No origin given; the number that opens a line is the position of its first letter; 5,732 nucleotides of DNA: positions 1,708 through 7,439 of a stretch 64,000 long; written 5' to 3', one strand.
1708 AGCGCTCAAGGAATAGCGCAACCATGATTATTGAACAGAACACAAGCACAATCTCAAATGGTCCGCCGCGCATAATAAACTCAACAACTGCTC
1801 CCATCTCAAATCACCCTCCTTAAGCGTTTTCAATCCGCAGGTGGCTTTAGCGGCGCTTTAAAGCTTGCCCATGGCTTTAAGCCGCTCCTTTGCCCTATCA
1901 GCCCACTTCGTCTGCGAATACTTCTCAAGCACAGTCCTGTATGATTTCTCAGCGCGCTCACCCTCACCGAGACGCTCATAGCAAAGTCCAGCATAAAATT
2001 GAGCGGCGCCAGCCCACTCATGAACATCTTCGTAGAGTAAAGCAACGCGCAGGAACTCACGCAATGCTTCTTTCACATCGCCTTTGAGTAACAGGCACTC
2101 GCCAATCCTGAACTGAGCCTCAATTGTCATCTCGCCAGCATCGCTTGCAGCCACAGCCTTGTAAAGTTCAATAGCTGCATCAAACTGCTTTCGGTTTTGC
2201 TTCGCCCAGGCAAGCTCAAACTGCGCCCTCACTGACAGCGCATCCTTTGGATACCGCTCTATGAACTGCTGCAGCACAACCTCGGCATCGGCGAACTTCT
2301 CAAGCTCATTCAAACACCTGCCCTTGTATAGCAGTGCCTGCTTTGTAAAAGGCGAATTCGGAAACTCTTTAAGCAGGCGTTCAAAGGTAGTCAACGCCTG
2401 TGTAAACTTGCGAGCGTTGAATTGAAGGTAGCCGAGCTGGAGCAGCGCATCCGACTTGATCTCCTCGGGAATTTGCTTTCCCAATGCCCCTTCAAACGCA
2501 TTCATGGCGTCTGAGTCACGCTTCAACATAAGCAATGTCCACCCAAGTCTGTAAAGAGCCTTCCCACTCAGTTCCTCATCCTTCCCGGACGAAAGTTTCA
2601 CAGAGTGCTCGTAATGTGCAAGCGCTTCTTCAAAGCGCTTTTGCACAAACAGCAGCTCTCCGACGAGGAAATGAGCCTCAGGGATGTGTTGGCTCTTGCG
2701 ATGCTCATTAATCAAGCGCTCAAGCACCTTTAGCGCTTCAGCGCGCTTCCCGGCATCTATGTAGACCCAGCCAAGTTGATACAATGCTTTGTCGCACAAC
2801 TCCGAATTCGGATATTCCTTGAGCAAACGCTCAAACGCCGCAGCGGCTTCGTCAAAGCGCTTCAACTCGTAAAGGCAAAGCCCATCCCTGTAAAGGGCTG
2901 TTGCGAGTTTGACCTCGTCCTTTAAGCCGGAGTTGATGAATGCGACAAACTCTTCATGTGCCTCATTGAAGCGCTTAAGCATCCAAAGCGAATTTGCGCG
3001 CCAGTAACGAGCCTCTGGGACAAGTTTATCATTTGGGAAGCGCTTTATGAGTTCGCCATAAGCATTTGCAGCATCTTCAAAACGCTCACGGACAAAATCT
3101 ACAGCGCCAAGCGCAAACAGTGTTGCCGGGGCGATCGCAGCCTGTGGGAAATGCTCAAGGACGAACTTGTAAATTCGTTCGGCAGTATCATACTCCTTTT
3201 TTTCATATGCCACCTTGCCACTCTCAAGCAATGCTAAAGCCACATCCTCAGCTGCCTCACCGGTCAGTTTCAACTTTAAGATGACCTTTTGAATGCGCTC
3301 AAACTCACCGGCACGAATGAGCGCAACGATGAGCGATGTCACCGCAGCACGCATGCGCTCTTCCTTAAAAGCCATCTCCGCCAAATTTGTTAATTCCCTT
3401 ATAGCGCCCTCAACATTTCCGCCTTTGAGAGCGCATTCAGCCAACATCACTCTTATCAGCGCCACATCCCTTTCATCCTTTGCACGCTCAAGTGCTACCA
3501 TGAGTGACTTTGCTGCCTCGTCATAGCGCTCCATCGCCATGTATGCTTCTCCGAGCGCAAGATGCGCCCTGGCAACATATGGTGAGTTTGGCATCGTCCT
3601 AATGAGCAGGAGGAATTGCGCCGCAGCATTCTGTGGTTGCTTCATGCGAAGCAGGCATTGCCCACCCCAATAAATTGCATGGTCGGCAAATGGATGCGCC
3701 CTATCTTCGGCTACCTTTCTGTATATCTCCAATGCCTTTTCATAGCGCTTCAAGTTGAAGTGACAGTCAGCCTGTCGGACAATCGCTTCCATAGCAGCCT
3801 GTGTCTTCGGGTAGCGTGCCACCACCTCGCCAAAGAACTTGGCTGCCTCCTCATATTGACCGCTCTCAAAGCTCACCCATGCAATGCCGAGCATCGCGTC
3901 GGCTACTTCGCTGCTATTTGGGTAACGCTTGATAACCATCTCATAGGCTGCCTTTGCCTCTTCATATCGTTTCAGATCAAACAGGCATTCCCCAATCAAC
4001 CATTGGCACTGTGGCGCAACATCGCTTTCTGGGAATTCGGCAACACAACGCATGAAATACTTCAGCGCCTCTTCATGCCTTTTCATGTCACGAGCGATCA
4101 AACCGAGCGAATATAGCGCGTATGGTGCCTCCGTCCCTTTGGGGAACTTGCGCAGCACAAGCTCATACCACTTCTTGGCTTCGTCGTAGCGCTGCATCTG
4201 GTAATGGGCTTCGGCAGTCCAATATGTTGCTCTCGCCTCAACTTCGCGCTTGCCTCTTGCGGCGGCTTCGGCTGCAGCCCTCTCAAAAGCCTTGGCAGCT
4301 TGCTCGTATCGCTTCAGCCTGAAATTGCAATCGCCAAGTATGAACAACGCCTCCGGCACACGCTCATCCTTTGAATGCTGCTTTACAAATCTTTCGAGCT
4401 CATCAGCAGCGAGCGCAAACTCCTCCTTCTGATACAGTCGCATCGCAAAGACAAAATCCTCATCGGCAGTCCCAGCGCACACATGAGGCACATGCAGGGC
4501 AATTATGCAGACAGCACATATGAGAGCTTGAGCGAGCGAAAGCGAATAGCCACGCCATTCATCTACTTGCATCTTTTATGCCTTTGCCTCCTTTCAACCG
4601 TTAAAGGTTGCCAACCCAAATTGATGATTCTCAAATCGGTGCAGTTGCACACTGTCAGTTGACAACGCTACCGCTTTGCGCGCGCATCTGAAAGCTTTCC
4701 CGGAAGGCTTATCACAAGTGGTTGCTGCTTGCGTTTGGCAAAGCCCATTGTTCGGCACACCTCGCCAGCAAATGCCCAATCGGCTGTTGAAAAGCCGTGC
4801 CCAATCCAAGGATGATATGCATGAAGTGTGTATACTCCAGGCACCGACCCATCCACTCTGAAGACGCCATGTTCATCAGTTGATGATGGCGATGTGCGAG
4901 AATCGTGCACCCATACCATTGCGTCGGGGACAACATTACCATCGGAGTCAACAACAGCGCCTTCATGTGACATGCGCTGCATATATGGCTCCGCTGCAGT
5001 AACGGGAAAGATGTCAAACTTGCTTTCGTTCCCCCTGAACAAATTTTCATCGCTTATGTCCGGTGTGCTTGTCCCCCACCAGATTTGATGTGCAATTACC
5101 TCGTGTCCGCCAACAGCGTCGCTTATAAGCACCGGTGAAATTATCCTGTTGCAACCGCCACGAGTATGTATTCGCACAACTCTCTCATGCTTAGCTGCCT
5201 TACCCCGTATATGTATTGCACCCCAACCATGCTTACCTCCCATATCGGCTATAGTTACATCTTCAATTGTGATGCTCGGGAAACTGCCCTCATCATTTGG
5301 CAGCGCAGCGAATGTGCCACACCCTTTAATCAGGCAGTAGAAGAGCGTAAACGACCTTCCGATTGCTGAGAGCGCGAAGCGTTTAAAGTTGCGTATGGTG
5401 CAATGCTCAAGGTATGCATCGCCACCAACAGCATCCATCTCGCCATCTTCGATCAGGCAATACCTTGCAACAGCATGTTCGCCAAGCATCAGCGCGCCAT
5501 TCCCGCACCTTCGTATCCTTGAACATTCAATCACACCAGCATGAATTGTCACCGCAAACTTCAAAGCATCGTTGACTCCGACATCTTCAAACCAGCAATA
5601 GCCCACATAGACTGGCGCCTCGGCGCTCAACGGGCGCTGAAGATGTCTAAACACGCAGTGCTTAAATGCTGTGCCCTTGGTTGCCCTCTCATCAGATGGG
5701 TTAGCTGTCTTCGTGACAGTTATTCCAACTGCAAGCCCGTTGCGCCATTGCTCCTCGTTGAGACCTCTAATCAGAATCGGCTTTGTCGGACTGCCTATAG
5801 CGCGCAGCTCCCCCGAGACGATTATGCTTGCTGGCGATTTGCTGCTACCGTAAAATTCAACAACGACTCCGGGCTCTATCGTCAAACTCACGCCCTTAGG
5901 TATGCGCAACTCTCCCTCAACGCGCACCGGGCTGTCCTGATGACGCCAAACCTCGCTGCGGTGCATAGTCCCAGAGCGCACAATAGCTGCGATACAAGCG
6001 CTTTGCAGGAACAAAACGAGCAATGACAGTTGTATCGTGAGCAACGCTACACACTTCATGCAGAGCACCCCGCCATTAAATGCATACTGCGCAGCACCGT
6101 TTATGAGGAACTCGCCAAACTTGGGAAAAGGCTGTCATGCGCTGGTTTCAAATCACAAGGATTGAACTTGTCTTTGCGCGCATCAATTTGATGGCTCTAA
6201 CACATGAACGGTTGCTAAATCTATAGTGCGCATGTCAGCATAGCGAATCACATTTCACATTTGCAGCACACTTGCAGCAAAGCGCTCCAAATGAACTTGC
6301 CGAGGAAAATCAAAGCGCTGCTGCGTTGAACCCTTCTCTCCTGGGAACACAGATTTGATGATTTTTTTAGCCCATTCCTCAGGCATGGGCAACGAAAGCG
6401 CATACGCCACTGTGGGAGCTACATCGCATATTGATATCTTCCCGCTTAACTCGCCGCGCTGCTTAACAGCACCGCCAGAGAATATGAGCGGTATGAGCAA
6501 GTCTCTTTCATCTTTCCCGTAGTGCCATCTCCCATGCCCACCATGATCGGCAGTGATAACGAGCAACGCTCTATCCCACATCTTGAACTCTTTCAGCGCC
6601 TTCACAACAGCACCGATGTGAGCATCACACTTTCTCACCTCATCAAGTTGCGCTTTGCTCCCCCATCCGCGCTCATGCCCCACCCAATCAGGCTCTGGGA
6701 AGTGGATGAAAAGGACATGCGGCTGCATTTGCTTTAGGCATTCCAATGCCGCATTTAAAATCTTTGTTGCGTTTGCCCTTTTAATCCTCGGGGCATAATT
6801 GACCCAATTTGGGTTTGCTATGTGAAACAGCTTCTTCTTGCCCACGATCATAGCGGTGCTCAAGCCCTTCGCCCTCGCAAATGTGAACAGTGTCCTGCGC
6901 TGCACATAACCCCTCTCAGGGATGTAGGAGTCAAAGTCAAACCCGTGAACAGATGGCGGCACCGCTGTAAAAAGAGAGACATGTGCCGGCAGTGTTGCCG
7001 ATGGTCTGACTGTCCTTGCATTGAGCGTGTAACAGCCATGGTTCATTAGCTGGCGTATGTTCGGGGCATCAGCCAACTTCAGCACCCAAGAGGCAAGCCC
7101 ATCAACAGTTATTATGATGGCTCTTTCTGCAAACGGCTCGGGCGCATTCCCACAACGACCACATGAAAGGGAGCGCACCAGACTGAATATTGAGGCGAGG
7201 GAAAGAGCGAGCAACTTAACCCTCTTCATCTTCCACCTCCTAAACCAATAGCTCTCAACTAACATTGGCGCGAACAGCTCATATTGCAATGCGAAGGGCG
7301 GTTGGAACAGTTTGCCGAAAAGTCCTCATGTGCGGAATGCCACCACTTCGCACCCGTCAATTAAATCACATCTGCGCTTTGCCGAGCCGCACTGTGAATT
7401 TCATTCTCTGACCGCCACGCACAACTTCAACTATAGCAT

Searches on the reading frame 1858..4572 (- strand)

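Call 44: search_protein_families(library=pfam, proteins=[window:1858-4572:-], max_evalue=0.00001)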
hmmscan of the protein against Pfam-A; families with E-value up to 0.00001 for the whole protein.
window:1858-4572:- (904 aa): 26 families (the best 25 are shown)
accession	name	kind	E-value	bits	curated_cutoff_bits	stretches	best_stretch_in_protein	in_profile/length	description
PF13174.12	TPR_6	-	6e-89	287.3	26.3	3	189-220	2-33/33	Tetratricopeptide repeat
PF13432.12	TPR_16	-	6.1e-78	257.1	32.7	4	42-103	3-61/65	Tetratricopeptide repeat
PF07719.23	TPR_2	-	9.5e-77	247.3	27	0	559-589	3-33/34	Tetratricopeptide repeat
PF13424.12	TPR_12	-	1.6e-60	201.7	30.1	5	192-255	8-76/77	Tetratricopeptide repeat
PF14559.12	TPR_19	-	1.3e-58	195.7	25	3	568-627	2-58/68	Tetratricopeptide repeat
PF00515.34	TPR_1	-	2.1e-58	192.3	27.8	0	557-589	1-33/34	Tetratricopeptide repeat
PF13428.12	TPR_14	-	5.9e-47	153.7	23.5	0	708-747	2-41/44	Tetratricopeptide repeat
PF13181.12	TPR_8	-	2.7e-43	142.9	25.7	0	152-177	3-28/34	Tetratricopeptide repeat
PF12895.13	ANAPC3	-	7.6e-39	132.3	27.2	1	126-211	2-80/82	Anaphase-promoting complex, cyclosome, subunit 3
PF13525.12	YfiO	-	2.4e-27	96.5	25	1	557-644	5-92/203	Outer membrane lipoprotein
PF09976.15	TPR_21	-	1.9e-24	86.9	25.5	1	311-405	53-147/193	Tetratricopeptide repeat-like domain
PF25062.1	ARM_TT21_N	-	5.7e-19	69.2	40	1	564-739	34-200/222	Tetratricopeptide repeat protein 21 N-terminal ARM repeat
PF25063.1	ARM_TT21_C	-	5.9e-16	59.4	35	1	527-692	25-186/209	Tetratricopeptide repeat protein 21 C-terminal ARM domain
PF21545.3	T7SS_EccA1_N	-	2.2e-13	50.6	27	0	456-597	110-244/272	T7SS, ESX-1 secretion system protein EccA1, N-terminal domain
PF23914.1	TPR_CcmH_CycH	-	3.6e-13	50.1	42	0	191-288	54-148/158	Cytochrome c-type biogenesis protein H TPR domain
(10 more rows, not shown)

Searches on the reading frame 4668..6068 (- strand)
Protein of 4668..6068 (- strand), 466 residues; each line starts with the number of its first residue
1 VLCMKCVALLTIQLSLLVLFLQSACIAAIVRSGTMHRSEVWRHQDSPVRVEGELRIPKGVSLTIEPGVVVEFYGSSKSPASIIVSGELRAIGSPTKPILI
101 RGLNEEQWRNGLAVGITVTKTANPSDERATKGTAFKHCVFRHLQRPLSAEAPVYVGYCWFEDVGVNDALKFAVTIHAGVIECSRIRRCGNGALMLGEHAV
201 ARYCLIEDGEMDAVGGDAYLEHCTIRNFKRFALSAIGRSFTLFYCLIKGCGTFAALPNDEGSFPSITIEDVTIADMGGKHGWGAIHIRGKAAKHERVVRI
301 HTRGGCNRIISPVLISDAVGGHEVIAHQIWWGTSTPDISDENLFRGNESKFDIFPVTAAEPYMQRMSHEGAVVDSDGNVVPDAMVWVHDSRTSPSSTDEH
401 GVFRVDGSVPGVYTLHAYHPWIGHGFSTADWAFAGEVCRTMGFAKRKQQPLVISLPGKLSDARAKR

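Call 44: search_protein_families(library=pfam, proteins=[window:4668-6068:-], max_evalue=0.00001)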
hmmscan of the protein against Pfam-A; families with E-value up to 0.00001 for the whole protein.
window:4668-6068:- (466 aa): 1 family
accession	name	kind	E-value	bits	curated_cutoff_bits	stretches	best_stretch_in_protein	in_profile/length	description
PF13620.12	CarboxypepD_reg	-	1.2e-07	32.4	32.3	1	370-419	4-56/82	Carboxypeptidase regulatory-like domain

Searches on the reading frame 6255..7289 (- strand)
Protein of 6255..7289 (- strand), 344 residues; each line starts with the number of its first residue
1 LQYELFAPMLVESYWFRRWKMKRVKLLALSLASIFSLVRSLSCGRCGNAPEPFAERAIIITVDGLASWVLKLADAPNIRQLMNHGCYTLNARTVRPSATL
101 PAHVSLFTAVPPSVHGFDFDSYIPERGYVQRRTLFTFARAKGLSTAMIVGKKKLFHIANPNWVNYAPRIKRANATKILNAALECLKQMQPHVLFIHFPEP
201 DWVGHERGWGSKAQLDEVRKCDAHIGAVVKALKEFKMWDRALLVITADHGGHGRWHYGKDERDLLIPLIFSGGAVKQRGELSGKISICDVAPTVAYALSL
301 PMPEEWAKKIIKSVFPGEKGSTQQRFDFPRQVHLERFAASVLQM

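Call 44: search_protein_families(library=pfam, proteins=[window:6255-7289:-], max_evalue=0.00001)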
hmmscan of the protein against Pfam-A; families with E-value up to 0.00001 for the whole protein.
window:6255-7289:- (344 aa): 3 families
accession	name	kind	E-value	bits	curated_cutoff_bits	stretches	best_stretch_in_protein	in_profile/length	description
PF01663.27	Phosphodiest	-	2.7e-27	96.7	23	1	58-250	2-220/342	Type I phosphodiesterase / nucleotide pyrophosphatase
PF01676.23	Metalloenzyme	-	1.9e-11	44.4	24.3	1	171-300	128-250/252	Metalloenzyme superfamily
PF00884.28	Sulfatase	-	4.5e-10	39.8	25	1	75-295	26-296/301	Sulfatase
